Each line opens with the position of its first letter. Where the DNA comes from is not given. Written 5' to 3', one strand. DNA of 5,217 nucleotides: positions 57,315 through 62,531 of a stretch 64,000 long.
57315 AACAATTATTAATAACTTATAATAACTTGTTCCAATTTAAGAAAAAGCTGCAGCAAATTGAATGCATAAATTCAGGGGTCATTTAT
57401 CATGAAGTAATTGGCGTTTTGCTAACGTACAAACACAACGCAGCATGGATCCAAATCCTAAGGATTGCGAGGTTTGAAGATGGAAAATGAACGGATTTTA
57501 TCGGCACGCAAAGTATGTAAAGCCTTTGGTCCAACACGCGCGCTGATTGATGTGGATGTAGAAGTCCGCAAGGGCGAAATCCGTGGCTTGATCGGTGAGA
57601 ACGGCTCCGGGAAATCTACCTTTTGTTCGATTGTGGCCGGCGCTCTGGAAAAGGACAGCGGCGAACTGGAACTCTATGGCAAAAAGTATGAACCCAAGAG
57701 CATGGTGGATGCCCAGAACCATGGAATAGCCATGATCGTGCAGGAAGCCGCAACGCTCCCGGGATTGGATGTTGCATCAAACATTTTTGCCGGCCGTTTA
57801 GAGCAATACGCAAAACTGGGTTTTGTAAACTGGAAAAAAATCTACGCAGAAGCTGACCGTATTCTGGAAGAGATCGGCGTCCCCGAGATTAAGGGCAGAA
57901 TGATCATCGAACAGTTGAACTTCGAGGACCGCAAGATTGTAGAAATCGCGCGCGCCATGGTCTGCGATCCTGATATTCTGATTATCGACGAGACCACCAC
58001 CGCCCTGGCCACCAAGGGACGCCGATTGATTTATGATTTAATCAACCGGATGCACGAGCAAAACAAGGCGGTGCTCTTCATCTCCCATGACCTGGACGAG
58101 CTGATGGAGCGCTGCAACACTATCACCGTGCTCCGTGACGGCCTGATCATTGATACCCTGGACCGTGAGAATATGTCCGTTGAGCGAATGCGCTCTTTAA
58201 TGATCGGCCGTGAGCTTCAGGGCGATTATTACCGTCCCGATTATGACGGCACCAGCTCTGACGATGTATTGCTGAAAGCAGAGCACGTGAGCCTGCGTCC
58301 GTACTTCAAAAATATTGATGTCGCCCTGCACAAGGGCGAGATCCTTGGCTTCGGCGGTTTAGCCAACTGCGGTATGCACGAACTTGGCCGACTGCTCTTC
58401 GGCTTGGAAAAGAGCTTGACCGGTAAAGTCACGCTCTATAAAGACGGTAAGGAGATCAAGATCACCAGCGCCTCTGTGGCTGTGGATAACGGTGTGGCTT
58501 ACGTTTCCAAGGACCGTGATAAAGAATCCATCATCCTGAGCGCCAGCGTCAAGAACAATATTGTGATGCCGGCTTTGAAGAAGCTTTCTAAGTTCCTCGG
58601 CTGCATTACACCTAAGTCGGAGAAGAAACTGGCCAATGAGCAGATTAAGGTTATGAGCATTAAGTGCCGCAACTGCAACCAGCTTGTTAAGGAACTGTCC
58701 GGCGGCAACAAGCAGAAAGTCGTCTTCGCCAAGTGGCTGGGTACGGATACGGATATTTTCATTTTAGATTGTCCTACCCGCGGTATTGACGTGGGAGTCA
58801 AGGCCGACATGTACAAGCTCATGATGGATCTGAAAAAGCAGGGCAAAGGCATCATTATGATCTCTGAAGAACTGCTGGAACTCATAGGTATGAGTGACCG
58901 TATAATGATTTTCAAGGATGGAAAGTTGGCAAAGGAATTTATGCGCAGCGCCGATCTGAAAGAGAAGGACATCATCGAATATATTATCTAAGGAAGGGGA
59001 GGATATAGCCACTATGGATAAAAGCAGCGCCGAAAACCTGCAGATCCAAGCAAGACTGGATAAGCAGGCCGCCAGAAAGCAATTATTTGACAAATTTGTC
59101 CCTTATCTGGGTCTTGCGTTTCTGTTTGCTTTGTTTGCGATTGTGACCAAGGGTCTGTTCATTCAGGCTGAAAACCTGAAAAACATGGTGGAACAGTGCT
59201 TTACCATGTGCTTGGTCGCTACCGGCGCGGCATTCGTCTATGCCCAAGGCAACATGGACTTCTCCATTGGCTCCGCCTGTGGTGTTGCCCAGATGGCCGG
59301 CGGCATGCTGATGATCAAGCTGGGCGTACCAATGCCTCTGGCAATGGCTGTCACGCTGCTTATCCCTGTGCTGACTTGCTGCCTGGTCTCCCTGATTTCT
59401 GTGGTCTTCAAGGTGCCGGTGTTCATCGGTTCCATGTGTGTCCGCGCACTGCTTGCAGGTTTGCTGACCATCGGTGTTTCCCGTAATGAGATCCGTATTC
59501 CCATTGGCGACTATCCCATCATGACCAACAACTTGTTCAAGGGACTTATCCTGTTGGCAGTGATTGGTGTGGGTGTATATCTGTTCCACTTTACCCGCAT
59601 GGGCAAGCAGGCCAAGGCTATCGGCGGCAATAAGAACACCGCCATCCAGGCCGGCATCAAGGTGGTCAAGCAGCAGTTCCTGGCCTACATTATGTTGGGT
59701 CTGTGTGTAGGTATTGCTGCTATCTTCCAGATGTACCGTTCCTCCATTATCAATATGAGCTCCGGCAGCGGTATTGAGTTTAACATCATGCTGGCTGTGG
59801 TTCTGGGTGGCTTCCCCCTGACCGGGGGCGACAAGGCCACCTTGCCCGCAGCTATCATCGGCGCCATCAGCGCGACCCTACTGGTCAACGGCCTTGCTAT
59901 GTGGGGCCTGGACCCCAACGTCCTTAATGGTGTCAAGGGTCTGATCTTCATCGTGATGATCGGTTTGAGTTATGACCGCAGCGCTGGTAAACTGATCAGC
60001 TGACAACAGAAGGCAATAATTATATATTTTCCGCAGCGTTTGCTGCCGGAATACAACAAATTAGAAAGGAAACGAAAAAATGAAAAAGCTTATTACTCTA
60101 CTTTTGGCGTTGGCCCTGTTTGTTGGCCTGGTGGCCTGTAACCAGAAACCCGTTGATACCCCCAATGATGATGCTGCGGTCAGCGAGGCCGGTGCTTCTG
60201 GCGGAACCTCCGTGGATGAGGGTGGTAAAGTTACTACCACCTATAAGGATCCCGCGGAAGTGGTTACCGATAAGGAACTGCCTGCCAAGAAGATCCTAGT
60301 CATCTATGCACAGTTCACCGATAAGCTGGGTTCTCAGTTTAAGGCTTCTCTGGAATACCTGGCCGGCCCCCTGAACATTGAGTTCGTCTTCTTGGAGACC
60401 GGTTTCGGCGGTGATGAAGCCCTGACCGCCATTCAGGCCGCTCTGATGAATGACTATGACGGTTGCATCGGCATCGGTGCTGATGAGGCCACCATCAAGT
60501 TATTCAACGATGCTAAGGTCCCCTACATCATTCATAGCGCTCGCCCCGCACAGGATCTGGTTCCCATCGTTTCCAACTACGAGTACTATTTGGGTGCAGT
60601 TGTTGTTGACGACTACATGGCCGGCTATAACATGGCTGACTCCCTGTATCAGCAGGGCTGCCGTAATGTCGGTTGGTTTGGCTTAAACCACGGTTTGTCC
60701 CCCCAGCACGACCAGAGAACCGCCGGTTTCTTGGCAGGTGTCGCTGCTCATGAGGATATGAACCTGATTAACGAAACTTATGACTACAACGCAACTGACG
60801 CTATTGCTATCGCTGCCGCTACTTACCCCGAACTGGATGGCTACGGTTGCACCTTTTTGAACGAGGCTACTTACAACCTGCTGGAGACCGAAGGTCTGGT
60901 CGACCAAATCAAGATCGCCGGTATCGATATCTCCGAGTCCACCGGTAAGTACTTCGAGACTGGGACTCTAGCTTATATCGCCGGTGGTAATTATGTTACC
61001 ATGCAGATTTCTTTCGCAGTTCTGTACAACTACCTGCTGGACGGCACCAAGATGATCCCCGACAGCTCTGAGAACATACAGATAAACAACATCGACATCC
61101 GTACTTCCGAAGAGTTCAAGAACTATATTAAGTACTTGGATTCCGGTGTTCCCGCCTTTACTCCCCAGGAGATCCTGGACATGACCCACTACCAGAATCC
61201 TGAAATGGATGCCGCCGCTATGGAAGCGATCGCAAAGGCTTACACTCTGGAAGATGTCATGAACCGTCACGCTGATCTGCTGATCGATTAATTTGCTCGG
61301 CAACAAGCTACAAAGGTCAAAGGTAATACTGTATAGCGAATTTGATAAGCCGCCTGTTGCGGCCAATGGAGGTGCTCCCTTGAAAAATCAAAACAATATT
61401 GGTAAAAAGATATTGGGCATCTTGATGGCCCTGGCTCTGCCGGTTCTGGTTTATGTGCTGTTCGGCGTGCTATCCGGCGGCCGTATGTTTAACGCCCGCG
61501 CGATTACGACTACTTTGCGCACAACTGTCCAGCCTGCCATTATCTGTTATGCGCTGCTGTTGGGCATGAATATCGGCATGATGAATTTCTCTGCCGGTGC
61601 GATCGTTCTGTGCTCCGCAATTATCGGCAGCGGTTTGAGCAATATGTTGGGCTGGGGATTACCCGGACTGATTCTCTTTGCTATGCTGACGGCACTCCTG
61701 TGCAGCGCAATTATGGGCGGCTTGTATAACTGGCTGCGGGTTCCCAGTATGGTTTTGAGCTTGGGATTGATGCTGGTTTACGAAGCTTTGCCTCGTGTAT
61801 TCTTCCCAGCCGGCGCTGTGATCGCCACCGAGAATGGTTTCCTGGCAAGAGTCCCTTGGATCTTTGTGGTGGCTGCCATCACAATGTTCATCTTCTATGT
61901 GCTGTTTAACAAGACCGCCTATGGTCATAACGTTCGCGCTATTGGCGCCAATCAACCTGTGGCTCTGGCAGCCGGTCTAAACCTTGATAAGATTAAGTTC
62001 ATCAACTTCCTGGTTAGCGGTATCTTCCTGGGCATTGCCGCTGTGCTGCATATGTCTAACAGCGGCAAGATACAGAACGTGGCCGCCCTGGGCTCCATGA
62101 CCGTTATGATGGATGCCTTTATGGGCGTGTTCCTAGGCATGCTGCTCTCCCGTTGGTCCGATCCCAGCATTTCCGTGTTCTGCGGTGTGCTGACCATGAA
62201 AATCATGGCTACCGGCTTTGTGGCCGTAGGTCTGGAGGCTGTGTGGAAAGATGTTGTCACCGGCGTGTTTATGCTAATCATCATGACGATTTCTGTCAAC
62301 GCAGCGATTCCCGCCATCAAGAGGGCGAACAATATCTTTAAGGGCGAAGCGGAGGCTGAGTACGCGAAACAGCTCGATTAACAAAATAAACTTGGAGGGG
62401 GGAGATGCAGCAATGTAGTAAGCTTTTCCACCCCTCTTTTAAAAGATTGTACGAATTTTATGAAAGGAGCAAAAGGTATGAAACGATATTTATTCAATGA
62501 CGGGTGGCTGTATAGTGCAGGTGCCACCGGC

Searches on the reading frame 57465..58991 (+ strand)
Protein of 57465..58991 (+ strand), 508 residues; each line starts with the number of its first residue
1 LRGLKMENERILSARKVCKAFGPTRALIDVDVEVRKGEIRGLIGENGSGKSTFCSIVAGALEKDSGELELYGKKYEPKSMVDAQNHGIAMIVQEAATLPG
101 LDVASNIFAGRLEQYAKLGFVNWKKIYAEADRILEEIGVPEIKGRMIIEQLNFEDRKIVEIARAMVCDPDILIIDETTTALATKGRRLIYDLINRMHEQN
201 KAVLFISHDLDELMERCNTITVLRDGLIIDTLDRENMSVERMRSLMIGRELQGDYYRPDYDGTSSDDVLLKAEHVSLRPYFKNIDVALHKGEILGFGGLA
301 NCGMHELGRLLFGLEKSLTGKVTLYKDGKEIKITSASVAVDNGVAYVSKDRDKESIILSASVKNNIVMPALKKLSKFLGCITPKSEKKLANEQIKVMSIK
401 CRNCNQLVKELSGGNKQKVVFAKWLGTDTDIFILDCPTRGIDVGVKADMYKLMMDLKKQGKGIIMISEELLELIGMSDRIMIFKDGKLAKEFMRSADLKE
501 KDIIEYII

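Call 52: search_protein_families(library=pfam, proteins=[window:57465-58991:+], max_evalue=0.00001)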
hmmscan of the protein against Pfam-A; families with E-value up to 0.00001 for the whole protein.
window:57465-58991:+ (508 aa): 1 family
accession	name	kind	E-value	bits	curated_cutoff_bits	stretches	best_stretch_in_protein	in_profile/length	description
PF00005.33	ABC_tran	-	1.6e-36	126.4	25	2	29-178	3-136/137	ABC transporter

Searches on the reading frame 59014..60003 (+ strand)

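Call 52: search_protein_families(library=pfam, proteins=[window:59014-60003:+], max_evalue=0.00001)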
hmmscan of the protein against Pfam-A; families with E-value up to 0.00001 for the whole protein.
window:59014-60003:+ (329 aa): 1 family
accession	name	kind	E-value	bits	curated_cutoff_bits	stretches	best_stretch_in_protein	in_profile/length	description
PF02653.21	BPD_transp_2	-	2.8e-20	73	26.8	1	57-315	4-268/269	Branched-chain amino acid transport system / permease component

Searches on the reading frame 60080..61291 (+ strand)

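Call 52: search_protein_families(library=pfam, proteins=[window:60080-61291:+], max_evalue=0.00001)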
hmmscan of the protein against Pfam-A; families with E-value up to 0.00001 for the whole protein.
window:60080-61291:+ (403 aa): 1 family
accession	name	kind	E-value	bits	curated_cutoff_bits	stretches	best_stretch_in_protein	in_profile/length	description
PF13407.12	Peripla_BP_4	-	3.7e-07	30.4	35.1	0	177-319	102-254/258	Periplasmic binding protein domain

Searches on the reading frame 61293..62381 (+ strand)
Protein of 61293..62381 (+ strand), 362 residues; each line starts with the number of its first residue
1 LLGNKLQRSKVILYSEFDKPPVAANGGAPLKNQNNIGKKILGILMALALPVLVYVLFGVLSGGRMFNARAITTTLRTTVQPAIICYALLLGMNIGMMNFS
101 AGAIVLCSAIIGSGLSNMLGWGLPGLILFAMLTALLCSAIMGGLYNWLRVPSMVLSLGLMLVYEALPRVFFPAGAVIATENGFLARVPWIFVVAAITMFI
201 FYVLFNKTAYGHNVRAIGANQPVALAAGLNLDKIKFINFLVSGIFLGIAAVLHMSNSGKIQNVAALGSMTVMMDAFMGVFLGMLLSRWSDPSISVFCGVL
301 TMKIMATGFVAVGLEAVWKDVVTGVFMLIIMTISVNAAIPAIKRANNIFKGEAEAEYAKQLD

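Call 52: search_protein_families(library=pfam, proteins=[window:61293-62381:+], max_evalue=0.00001)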
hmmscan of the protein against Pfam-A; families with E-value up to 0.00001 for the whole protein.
window:61293-62381:+ (362 aa): 1 family
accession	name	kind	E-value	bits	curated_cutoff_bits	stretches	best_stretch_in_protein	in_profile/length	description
PF02653.21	BPD_transp_2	-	6.2e-21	75.2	26.8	1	82-331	13-269/269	Branched-chain amino acid transport system / permease component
